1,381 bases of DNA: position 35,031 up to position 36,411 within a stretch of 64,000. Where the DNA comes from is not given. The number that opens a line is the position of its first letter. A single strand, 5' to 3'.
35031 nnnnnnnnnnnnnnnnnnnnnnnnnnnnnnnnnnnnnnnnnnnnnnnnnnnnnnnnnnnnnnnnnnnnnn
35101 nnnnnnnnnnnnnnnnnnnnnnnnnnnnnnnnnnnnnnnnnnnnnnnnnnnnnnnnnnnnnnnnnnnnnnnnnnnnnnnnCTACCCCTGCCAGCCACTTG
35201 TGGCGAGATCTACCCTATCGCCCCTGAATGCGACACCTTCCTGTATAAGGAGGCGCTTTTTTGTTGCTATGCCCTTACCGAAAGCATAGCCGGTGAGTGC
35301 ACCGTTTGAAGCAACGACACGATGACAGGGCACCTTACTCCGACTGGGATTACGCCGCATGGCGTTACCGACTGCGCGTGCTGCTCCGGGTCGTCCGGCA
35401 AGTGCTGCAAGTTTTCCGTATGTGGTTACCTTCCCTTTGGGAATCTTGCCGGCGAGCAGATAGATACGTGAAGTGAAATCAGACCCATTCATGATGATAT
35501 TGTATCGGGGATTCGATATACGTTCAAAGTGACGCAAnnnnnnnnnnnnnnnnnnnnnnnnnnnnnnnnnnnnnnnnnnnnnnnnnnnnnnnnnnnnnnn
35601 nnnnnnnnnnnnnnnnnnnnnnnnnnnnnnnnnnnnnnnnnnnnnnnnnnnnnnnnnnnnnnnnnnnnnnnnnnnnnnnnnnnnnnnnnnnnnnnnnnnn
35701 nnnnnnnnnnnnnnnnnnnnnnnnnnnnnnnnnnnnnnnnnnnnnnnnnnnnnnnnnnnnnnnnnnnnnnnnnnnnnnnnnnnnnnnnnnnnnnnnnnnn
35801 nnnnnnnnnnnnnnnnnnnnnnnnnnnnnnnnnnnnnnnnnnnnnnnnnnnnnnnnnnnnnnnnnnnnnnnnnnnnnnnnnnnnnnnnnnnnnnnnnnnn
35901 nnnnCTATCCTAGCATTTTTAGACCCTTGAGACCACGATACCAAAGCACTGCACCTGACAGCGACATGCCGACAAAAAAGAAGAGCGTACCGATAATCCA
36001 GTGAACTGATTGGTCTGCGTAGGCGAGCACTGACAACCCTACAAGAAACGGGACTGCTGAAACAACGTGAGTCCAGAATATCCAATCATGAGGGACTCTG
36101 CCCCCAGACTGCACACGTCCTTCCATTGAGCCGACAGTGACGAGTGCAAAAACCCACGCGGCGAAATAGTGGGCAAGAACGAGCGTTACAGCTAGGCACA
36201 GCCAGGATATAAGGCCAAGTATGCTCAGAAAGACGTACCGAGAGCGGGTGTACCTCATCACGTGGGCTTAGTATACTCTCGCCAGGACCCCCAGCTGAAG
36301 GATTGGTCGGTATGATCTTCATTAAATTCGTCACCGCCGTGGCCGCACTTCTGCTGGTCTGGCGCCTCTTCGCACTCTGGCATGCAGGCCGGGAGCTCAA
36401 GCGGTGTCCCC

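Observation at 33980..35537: Cyanophycin-synthetase-like ATP-grasp protein lacking the Mur-ligase half, overlapping an MGMT-domain gene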

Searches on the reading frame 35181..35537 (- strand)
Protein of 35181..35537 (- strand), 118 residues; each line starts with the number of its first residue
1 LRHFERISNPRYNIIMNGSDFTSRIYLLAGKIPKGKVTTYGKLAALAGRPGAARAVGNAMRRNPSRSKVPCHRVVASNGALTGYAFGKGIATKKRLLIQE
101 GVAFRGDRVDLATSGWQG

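Call 3: search_protein_families(library=pfam, proteins=[window:35181-35537:-], max_evalue=0.1)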
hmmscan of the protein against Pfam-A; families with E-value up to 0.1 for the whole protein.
window:35181-35537:- (118 aa): 1 family
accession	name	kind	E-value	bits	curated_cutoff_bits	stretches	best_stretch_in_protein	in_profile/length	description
PF01035.26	DNA_binding_1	-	1.3e-30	105.5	27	1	20-102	1-81/81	6-O-methylguanine DNA methyltransferase, DNA binding domain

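Call 4: search_protein_families(library=ncbifam, proteins=[window:35181-35537:-], max_evalue=0.1)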
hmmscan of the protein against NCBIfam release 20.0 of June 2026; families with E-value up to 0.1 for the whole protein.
window:35181-35537:- (118 aa): 5 families
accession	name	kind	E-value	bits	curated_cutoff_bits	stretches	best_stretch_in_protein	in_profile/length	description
TIGR00589.1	ogt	superfamily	2.7e-24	85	46.4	1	20-100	2-80/80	methylated-DNA--[protein]-cysteine S-methyltransferase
NF007626.0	PRK10286.1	equivalog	5.1e-20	72.3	192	1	16-101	84-167/171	methylated-DNA--[protein]-cysteine S-methyltransferase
NF003022.0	PRK03887.1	equivalog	5.2e-15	55.7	164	1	19-102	91-170/175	methylated-DNA--protein-cysteine methyltransferase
NF041132.1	DNA_protcyst_Mta_Thcoc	equivalog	1.6e-14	54.1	250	1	19-101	91-169/169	methylated-DNA--protein-cysteine methyltransferase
NF011964.0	PRK15435.1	equivalog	2.2e-14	53.2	345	1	16-100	266-348/354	bifunctional DNA-binding transcriptional regulator/O6-methylguanine-DNA methyltransferase Ada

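Call 78: search_protein_families(library=padloc, proteins=[window:35181-35492:-], max_evalue=0.01)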
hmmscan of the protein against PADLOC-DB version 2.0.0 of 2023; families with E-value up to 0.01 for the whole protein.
window:35181-35492:- (103 aa): 0 families

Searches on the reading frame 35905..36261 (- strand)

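Call 3: search_protein_families(library=pfam, proteins=[window:35905-36261:-], max_evalue=0.1)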
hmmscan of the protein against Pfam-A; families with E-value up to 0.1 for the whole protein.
window:35905-36261:- (118 aa): 1 family
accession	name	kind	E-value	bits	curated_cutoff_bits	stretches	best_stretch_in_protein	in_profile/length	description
PF17159.10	MASE3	-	0.041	13.9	31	1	65-112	18-65/226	Membrane-associated sensor domain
